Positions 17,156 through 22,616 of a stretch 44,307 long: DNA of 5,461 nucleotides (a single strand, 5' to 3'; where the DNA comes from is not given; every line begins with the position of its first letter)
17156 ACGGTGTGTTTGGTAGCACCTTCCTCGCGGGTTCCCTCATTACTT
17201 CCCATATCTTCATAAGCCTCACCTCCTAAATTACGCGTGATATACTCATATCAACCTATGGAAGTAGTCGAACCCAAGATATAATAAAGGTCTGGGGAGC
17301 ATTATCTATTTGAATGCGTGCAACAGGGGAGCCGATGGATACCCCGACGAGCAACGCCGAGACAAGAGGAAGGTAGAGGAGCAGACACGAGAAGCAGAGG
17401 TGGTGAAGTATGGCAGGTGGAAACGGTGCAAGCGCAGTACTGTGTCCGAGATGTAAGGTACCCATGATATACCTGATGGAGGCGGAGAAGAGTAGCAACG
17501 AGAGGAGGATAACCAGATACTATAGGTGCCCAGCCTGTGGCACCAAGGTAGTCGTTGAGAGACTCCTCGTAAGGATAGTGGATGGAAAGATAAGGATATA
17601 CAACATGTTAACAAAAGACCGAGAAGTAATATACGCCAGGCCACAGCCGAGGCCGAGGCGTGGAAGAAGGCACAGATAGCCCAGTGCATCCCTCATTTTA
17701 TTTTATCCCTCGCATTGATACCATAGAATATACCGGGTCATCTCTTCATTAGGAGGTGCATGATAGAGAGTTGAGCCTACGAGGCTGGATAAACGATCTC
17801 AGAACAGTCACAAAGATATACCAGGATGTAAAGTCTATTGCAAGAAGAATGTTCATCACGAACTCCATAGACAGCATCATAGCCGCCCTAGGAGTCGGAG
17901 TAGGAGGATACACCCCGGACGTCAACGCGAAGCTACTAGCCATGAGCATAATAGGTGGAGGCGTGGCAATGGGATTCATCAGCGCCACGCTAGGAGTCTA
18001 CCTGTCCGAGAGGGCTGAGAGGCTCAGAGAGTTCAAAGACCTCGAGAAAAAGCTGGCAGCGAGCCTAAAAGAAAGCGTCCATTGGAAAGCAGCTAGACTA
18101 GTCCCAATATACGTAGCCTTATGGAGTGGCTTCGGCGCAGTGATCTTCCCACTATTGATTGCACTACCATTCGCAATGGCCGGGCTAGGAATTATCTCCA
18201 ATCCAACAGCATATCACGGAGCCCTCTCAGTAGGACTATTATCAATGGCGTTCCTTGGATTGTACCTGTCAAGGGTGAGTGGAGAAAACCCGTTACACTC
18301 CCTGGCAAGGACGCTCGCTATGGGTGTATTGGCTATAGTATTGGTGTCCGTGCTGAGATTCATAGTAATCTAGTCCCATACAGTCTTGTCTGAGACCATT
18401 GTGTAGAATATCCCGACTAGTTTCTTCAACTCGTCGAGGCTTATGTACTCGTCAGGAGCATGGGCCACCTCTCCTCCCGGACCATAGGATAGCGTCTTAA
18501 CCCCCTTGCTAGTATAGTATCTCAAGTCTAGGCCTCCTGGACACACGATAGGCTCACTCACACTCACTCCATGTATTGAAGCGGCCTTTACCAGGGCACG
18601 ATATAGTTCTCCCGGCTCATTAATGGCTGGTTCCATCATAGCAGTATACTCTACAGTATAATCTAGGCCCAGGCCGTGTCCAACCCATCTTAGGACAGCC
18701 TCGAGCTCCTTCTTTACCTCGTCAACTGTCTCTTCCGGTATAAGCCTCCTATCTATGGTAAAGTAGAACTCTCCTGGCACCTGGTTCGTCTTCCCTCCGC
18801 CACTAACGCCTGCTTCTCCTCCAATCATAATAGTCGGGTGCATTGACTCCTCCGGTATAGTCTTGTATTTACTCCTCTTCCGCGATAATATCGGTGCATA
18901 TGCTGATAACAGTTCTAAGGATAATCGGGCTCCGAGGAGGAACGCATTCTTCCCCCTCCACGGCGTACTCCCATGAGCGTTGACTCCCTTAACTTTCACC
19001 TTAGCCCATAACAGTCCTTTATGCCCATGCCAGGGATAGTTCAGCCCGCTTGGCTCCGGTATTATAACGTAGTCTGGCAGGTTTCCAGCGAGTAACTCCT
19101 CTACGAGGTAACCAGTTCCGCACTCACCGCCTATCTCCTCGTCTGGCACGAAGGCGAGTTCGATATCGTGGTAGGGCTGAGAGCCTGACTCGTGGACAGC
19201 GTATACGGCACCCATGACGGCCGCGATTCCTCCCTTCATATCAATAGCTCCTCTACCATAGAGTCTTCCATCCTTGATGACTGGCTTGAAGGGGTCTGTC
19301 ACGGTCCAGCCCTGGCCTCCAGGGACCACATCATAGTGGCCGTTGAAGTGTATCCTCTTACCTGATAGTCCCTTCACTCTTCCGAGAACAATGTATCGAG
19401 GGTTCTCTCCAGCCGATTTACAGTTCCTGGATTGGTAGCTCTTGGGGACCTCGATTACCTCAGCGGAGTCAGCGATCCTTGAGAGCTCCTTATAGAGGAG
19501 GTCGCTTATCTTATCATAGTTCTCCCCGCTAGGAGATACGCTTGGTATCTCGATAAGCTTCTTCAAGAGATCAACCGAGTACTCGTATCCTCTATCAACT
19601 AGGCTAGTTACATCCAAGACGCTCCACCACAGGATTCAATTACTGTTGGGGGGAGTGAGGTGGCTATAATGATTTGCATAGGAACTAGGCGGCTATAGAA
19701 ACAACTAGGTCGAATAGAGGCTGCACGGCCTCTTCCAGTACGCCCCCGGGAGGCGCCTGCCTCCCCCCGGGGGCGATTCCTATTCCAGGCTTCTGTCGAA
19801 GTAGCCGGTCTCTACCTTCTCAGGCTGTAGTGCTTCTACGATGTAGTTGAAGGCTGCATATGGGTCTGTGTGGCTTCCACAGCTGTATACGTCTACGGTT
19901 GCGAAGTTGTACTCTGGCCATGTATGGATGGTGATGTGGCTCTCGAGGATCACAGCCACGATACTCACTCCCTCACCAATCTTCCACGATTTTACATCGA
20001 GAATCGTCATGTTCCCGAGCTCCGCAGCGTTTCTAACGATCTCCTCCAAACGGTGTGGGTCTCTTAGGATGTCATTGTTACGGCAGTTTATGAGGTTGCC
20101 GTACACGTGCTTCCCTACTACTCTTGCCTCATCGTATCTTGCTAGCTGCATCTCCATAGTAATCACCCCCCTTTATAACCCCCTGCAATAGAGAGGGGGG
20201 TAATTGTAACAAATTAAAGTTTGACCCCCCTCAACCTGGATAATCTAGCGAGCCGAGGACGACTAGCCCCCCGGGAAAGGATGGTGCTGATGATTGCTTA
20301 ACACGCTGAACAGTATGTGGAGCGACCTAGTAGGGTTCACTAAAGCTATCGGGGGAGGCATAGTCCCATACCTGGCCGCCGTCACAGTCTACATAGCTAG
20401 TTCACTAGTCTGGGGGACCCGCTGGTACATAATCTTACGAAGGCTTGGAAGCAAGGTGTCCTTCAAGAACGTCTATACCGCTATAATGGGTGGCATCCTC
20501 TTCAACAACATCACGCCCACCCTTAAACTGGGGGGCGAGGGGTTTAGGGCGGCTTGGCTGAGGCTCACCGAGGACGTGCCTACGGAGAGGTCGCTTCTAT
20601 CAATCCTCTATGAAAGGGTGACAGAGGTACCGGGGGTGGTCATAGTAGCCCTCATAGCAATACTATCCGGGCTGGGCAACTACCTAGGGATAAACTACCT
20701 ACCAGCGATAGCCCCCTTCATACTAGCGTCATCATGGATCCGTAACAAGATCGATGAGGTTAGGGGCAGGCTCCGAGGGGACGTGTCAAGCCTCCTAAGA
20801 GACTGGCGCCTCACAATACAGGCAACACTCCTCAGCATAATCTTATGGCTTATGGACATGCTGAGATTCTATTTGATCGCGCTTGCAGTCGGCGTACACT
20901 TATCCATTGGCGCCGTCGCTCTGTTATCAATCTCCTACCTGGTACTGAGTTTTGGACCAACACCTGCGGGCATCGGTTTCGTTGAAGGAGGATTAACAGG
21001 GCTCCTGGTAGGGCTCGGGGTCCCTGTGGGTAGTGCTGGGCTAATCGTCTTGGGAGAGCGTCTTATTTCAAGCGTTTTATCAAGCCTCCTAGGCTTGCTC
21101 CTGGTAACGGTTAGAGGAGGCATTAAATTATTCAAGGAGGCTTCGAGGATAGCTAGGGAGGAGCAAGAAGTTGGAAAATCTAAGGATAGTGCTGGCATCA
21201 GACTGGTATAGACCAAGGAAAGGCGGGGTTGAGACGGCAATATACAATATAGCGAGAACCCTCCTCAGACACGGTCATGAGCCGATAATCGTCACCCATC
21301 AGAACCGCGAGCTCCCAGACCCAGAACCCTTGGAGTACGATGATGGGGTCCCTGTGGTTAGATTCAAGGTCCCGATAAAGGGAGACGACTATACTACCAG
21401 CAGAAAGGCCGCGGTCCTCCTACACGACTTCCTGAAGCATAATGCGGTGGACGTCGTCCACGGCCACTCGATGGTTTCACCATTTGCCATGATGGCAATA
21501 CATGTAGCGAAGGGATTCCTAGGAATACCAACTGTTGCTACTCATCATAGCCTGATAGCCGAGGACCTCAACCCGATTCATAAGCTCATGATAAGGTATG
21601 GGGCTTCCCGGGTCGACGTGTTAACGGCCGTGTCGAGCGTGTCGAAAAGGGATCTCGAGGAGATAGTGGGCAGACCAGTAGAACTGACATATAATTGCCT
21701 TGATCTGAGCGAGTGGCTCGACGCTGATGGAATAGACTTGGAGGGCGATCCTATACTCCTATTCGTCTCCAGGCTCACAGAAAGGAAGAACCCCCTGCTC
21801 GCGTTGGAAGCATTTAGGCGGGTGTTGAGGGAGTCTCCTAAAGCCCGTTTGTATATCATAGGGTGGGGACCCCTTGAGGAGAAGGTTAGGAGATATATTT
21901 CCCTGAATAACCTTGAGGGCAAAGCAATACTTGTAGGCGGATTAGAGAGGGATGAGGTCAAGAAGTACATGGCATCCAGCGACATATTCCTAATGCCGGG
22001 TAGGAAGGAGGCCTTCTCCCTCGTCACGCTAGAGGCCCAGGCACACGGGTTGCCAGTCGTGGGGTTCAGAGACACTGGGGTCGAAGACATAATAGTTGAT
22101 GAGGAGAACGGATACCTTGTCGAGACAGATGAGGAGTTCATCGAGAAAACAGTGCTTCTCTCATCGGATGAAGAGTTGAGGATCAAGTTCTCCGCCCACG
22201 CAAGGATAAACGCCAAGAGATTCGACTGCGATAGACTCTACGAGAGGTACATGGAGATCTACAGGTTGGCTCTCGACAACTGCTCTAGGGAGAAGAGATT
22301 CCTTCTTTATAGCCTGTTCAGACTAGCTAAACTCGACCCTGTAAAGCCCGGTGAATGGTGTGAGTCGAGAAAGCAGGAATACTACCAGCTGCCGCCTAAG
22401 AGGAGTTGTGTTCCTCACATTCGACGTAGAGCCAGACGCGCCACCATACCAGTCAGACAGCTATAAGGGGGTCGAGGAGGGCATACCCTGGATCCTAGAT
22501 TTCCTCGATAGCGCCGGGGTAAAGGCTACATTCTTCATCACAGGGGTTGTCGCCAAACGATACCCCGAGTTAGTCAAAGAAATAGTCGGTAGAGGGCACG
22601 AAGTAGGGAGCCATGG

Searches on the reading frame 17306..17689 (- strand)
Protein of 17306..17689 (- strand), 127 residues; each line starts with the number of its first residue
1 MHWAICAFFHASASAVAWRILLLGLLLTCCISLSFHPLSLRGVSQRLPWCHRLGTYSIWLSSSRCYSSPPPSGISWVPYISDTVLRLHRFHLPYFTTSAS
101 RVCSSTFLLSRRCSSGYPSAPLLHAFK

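Call 56: search_protein_families(library=pfam, proteins=[window:17306-17689:-])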
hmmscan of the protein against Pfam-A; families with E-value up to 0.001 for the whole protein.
window:17306-17689:- (127 aa): 0 families

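Call 59: search_protein_families(library=pfam, proteins=[window:17306-17689:-], max_evalue=0.1)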
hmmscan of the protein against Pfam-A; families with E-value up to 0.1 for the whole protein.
window:17306-17689:- (127 aa): 0 families

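Call 60: search_protein_families(library=ncbifam, proteins=[window:17306-17689:-], max_evalue=0.01)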
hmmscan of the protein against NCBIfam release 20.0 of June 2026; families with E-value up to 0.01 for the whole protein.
window:17306-17689:- (127 aa): 0 families

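Call 72: search_solved_structures(query=window:17306-17689:-, max_evalue=1)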
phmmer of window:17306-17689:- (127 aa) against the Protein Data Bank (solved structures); distinct sequences matched with E-value up to 1: 0.

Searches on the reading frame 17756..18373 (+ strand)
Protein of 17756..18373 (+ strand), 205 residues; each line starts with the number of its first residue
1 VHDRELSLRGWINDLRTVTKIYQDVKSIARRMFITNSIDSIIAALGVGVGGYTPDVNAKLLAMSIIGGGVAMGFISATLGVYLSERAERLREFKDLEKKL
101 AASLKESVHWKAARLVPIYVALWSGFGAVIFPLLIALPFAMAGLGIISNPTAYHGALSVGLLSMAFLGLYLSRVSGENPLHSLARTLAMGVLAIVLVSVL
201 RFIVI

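Call 56: search_protein_families(library=pfam, proteins=[window:17756-18373:+])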
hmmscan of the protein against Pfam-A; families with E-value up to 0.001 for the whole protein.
window:17756-18373:+ (205 aa): 0 families

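Call 59: search_protein_families(library=pfam, proteins=[window:17756-18373:+], max_evalue=0.1)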
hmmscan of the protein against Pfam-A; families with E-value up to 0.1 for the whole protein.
window:17756-18373:+ (205 aa): 1 family
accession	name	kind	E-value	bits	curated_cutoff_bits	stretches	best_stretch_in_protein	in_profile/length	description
PF01988.24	VIT1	-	0.0016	18.8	28.1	1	100-196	114-208/214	VIT family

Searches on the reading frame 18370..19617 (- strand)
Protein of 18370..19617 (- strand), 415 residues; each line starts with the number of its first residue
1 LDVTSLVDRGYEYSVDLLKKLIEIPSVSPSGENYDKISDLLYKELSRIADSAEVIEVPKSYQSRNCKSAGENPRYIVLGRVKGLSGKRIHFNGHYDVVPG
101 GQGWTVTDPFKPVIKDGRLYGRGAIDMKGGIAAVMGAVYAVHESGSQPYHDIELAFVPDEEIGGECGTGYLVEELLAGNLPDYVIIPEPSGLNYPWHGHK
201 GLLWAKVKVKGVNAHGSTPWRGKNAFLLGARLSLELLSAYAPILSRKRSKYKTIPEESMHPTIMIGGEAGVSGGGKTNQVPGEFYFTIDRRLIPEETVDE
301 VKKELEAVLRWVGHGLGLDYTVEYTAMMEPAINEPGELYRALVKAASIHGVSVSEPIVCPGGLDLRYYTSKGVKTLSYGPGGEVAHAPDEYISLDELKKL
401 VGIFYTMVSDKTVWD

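Call 56: search_protein_families(library=pfam, proteins=[window:18370-19617:-])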
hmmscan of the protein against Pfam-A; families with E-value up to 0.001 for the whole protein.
window:18370-19617:- (415 aa): 3 families
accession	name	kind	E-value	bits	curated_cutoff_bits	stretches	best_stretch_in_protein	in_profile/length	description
PF01546.33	Peptidase_M20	-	5.2e-42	144.5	24.6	1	91-408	2-204/206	Peptidase family M20/M25/M40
PF07687.19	M20_dimer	-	2.6e-20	72.8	21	1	198-310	2-100/107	Peptidase dimerisation domain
PF04389.22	Peptidase_M28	-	0.0001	22.6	21.3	1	78-163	3-69/193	Peptidase family M28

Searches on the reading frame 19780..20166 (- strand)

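Call 56: search_protein_families(library=pfam, proteins=[window:19780-20166:-])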
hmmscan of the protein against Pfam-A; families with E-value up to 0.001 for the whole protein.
window:19780-20166:- (128 aa): 1 family
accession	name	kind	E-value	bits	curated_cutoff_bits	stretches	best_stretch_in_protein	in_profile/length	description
PF02675.21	AdoMet_dc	-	4.5e-36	123.9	25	1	20-125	1-106/107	S-adenosylmethionine decarboxylase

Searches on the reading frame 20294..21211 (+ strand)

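Call 57: search_protein_families(library=pfam, proteins=[window:20294-21211:+])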
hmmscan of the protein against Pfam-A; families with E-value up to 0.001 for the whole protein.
window:20294-21211:+ (305 aa): 1 family
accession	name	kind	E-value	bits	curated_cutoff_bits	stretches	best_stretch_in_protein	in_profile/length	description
PF03706.18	LPG_synthase_TM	-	8.4e-35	121.1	33.4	1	27-267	37-302/302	Lysylphosphatidylglycerol synthase TM region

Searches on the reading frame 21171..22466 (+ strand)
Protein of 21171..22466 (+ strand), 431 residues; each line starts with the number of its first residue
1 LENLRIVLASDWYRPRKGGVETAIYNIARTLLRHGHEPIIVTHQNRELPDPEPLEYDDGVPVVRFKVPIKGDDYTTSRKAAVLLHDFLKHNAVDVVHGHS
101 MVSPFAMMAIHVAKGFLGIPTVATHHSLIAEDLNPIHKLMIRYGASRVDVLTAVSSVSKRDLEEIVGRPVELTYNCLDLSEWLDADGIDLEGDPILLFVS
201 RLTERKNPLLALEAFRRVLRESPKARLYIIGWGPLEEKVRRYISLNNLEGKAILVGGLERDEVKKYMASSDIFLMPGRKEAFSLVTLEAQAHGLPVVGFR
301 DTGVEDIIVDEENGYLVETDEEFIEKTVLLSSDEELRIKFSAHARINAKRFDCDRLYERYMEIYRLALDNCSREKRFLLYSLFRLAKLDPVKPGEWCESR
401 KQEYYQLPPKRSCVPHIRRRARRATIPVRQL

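Call 57: search_protein_families(library=pfam, proteins=[window:21171-22466:+])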
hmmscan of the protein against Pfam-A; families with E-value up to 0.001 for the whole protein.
window:21171-22466:+ (431 aa): 8 families
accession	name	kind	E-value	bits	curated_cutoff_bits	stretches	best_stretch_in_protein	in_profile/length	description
PF00534.26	Glycos_transf_1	-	4.8e-33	114.5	26.4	1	191-345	13-170/172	Glycosyl transferases group 1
PF13692.12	Glyco_trans_1_4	-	1.4e-29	103.6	27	1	194-332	2-141/142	Glycosyl transferases group 1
PF13439.12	Glyco_transf_4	-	1.7e-23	83.9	28.5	1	18-180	2-169/170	Glycosyltransferase Family 4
PF13579.12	Glyco_trans_4_4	-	2.2e-17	64.3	29.7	1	18-174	1-154/158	Glycosyl transferase 4-like domain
PF20706.3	GT4-conflict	-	2.4e-14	53.6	26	1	191-316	195-324/385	Family 4 Glycosyltransferase in conflict systems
PF13524.12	Glyco_trans_1_2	-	5.6e-06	26.8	25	1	215-359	5-141/144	Glycosyl transferase-like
PF13477.12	Glyco_trans_4_2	-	1.3e-05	25.8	23.4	1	26-154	15-138/139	Glycosyl transferase 4-like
PF08288.18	PIGA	-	2.9e-05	25.1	27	1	83-129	41-86/90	PIGA (GPI anchor biosynthesis)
